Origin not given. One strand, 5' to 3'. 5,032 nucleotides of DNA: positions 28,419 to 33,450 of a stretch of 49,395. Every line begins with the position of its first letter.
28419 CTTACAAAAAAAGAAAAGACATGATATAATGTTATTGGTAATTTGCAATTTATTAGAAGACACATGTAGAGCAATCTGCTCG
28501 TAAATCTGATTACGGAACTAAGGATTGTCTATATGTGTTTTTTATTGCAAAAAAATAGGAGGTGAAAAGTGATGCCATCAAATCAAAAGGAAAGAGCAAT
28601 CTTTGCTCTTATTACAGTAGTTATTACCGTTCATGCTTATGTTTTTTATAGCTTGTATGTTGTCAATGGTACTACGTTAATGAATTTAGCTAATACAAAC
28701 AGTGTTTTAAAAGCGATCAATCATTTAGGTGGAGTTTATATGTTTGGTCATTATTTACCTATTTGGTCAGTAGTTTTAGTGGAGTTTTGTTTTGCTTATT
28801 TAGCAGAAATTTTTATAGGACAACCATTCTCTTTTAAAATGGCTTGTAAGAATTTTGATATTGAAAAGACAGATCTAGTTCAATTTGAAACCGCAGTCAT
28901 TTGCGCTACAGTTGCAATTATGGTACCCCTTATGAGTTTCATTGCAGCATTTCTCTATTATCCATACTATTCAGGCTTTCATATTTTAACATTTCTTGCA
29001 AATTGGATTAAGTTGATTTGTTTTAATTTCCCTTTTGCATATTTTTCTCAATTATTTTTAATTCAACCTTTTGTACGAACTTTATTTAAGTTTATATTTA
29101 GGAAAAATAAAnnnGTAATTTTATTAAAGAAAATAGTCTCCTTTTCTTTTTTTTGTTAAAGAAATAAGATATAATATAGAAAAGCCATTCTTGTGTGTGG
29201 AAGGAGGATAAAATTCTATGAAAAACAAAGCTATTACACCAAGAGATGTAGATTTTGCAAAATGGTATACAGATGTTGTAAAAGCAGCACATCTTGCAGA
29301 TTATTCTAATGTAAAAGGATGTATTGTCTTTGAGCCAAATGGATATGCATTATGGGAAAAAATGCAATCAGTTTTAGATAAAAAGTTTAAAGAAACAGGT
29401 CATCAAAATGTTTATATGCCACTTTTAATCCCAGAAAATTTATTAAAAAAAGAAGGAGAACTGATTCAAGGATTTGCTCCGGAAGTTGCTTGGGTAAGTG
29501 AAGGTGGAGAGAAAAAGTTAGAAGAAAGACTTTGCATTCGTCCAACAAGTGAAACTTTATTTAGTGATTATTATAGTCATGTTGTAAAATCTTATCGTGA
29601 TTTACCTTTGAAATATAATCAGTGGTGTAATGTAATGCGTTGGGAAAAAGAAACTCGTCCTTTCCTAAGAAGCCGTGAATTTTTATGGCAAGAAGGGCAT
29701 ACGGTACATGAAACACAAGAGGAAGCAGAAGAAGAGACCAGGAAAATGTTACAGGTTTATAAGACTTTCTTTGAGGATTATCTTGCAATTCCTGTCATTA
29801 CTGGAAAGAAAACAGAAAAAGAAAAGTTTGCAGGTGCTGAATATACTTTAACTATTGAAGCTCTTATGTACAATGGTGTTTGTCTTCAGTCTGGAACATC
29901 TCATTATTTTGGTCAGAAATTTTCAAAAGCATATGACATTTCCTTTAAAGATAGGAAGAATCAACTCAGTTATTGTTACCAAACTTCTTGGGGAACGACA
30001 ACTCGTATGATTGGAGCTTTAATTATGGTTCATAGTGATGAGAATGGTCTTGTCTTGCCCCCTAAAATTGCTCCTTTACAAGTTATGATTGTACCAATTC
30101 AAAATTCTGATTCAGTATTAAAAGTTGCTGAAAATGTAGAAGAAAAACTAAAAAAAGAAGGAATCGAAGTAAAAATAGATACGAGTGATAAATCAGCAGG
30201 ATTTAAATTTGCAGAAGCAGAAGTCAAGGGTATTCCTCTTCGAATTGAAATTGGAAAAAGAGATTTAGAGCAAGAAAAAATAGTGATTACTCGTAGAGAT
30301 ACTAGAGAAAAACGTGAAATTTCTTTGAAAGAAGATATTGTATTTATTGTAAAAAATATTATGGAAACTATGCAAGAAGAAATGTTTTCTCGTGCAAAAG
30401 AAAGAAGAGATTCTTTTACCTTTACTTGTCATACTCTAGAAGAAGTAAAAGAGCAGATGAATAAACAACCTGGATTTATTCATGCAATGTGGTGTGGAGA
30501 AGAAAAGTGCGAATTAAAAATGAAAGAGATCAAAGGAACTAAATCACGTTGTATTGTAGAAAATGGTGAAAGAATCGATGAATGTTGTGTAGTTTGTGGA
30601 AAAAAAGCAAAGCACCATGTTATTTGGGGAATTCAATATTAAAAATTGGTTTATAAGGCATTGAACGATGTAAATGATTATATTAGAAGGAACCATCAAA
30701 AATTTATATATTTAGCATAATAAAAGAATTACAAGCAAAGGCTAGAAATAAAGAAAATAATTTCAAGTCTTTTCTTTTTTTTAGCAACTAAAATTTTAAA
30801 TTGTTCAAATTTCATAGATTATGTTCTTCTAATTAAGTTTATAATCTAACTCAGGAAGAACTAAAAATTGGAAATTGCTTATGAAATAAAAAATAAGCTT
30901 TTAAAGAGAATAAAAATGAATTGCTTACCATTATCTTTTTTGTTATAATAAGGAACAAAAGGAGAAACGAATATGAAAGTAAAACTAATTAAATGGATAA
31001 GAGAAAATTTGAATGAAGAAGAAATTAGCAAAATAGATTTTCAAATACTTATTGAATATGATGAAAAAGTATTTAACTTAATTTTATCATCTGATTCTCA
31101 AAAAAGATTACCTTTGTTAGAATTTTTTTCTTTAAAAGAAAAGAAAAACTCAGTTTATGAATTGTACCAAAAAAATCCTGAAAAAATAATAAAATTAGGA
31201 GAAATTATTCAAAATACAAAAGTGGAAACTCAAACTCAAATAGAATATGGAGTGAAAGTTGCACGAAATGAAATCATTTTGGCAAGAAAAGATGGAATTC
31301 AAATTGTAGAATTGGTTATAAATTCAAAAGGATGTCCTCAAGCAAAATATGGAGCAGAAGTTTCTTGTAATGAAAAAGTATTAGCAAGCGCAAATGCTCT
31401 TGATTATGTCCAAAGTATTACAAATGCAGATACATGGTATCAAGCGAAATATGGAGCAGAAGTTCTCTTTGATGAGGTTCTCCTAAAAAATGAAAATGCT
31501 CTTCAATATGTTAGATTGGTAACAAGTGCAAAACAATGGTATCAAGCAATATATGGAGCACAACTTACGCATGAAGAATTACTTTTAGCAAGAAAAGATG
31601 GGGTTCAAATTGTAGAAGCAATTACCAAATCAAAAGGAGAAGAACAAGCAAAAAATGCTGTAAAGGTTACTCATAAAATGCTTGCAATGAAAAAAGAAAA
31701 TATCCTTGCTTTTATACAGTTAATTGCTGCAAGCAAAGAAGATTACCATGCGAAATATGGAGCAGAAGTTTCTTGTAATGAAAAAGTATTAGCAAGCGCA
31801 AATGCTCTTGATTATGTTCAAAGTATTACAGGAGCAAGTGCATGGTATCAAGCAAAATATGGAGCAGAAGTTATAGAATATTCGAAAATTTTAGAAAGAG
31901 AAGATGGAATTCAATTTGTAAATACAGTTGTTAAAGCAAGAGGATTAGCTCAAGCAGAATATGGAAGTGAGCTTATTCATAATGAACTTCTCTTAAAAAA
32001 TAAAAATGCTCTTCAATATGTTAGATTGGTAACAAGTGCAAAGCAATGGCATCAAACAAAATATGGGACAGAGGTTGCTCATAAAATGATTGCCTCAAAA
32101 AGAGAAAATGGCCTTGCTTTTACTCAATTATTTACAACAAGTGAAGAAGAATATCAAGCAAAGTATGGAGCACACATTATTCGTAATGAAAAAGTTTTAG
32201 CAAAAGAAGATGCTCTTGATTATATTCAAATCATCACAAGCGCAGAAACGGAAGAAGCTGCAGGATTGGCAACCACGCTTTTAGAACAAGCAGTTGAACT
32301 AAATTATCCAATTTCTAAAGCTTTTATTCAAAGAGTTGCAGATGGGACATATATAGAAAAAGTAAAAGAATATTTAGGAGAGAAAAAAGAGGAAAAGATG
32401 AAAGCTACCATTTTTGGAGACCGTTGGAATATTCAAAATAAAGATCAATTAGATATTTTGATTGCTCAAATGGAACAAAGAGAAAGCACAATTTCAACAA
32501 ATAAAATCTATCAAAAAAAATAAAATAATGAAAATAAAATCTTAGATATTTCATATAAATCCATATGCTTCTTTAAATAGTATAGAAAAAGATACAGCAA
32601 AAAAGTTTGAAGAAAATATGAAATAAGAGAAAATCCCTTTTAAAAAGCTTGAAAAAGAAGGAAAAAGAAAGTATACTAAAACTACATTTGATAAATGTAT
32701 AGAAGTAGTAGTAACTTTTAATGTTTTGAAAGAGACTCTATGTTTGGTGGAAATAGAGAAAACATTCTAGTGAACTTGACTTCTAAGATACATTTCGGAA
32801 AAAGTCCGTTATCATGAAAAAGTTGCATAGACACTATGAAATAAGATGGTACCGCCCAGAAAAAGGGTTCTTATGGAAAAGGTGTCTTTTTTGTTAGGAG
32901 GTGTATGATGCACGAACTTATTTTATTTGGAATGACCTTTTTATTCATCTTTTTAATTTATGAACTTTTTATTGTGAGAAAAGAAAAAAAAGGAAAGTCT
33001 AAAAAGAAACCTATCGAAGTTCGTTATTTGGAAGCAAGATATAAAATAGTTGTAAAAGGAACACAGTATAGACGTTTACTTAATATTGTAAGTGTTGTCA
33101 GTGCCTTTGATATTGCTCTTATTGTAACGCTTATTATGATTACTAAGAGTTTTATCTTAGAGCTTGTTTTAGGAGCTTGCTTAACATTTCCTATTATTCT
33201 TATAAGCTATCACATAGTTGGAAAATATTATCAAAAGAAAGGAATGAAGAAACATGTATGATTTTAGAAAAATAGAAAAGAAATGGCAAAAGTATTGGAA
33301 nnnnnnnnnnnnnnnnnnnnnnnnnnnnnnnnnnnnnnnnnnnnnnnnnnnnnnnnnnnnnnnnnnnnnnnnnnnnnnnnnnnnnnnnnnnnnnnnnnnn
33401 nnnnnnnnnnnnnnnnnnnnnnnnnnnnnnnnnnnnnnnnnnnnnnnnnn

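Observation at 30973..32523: Ten exact 34-aa repeats falling into four interleaved sequence classes in a standalone, strongly promoted gene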

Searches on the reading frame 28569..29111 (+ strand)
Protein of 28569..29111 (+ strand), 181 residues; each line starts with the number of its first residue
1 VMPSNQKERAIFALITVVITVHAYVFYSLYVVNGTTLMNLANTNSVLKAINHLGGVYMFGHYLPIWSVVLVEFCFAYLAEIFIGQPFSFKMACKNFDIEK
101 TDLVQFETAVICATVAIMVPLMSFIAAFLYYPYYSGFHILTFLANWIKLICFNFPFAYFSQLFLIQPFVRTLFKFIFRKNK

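Call 26: search_protein_families(library=pfam, proteins=[window:28569-29111:+], max_evalue=0.001)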
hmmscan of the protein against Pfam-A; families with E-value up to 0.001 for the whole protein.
window:28569-29111:+ (181 aa): 1 family
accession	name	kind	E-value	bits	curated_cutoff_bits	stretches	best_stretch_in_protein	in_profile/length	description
PF11391.13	DUF2798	-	0.00021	21.7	23.5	1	117-174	2-57/59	Protein of unknown function (DUF2798)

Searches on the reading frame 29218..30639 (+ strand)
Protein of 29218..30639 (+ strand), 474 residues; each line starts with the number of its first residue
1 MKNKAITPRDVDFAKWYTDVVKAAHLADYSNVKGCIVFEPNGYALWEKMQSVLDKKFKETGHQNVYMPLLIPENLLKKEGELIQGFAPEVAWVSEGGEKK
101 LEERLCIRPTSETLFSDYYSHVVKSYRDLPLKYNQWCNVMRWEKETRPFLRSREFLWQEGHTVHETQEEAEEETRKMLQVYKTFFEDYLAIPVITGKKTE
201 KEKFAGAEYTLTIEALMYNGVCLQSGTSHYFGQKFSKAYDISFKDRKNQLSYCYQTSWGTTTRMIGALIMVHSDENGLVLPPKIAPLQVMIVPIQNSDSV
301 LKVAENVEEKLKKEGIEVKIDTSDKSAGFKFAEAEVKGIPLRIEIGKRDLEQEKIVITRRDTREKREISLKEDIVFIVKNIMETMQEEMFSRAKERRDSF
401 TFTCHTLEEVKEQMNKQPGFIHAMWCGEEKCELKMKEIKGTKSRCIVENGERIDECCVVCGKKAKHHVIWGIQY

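Call 26: search_protein_families(library=pfam, proteins=[window:29218-30639:+], max_evalue=0.001)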
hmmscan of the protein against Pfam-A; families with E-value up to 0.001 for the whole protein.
window:29218-30639:+ (474 aa): 3 families
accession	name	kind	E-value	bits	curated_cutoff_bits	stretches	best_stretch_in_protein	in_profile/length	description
PF00587.30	tRNA-synt_2b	-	1.5e-23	84.2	29.3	1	99-269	5-176/179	tRNA synthetase class II core domain (G, H, P, S and T)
PF03129.25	HGTP_anticodon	-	7.3e-22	77.8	21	1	288-378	1-92/94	Anticodon binding domain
PF09180.16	ProRS-C_1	-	7.6e-18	64.9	31.5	1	407-474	1-71/71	Prolyl-tRNA synthetase, C-terminal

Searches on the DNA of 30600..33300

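Call 16: search_rna_families(source=window, start=30600, end=33300, threshold=evalue, max_evalue=1, show_alignments=1)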
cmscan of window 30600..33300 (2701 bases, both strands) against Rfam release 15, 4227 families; matches with E-value up to 1: 1.
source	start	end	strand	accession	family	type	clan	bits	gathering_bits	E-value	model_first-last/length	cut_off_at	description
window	32695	32875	+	RF00230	T-box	Cis-reg; leader;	-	76.7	93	3.2e-16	1-219/219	no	T-box leader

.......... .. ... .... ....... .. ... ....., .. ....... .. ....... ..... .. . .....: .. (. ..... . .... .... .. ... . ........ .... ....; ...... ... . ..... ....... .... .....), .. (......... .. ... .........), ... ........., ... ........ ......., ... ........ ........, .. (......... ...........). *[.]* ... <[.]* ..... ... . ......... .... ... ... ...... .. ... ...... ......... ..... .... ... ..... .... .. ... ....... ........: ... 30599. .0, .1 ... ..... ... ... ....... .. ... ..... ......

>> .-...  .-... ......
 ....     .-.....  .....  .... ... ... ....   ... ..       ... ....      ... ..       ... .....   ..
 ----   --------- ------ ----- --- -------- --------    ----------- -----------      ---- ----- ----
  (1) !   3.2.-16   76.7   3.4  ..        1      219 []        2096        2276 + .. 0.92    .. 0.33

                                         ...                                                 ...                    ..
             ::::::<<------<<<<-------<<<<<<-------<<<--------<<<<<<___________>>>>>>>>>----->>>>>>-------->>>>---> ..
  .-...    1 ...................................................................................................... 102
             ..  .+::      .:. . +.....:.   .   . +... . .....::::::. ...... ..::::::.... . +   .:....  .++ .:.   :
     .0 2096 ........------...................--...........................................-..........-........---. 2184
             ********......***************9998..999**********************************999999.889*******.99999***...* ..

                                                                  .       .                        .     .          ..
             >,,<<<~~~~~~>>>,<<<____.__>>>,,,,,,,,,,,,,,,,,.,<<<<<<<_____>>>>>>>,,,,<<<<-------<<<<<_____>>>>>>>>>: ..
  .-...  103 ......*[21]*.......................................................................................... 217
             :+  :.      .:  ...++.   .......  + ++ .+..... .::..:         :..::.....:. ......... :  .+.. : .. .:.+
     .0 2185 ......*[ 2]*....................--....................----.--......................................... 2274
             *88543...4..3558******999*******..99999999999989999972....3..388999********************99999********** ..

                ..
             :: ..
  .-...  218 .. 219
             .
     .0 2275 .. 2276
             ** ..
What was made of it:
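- Checked: A T-box lies at 32695-32875 (E 3e-16, but 76.7 bits is below Rfam's gathering score of 93; call 16), followed by leuS downstream.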

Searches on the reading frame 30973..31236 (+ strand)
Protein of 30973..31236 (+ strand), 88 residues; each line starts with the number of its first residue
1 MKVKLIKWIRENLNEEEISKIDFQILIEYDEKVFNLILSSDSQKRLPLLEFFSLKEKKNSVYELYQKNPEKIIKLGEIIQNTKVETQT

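Call 74: search_solved_structures(query=A5, max_evalue=10, show_alignments=0)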
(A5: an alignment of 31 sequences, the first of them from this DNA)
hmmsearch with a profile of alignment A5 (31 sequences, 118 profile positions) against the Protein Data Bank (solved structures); distinct sequences matched with E-value up to 10: 23.
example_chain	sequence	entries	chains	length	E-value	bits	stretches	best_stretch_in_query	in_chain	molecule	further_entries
7udj_H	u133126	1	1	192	0.00011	25.5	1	14-78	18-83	De novo designed helical repeat protein RPB_PEW3_R4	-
6vgb_A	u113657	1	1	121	0.0037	20.6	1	14-85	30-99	De novo designed protein RO2_20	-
1qc7_A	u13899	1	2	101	0.075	16.4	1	31-112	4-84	PROTEIN (FLIG)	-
3niz_A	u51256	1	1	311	0.13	15.6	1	7-63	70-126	Rhodanese family protein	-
2qkr_A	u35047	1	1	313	0.13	15.6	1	7-63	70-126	Cdc2-like CDK2/CDC28 like protein kinase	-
5cbn_A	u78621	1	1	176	0.18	15.1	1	25-101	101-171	mbp3-16,Immunoglobulin G-binding protein A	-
4fhr_B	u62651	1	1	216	0.2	15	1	21-111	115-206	Flagellar motor switch protein FliG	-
6zj3_SW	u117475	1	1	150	0.23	14.8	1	12-50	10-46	Ribosomal protein uS19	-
1lkv_X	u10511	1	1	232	0.23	14.8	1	21-111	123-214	FLAGELLAR MOTOR SWITCH PROTEIN FLIG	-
1vma_A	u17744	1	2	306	0.24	14.7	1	61-113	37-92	cell division protein FtsY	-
4eyy_Q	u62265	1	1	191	0.28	14.5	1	36-65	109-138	IcmQ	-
3hib_A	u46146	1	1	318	0.35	14.2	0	55-114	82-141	Pre-mRNA-splicing helicase BRR2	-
3im1_A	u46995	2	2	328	0.37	14.1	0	55-114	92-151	Pre-mRNA-splicing helicase BRR2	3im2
1r73_A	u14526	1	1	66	0.49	13.7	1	32-62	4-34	50S ribosomal protein L29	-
3ajc_A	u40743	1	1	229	0.53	13.6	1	21-111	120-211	Flagellar motor switch protein fliG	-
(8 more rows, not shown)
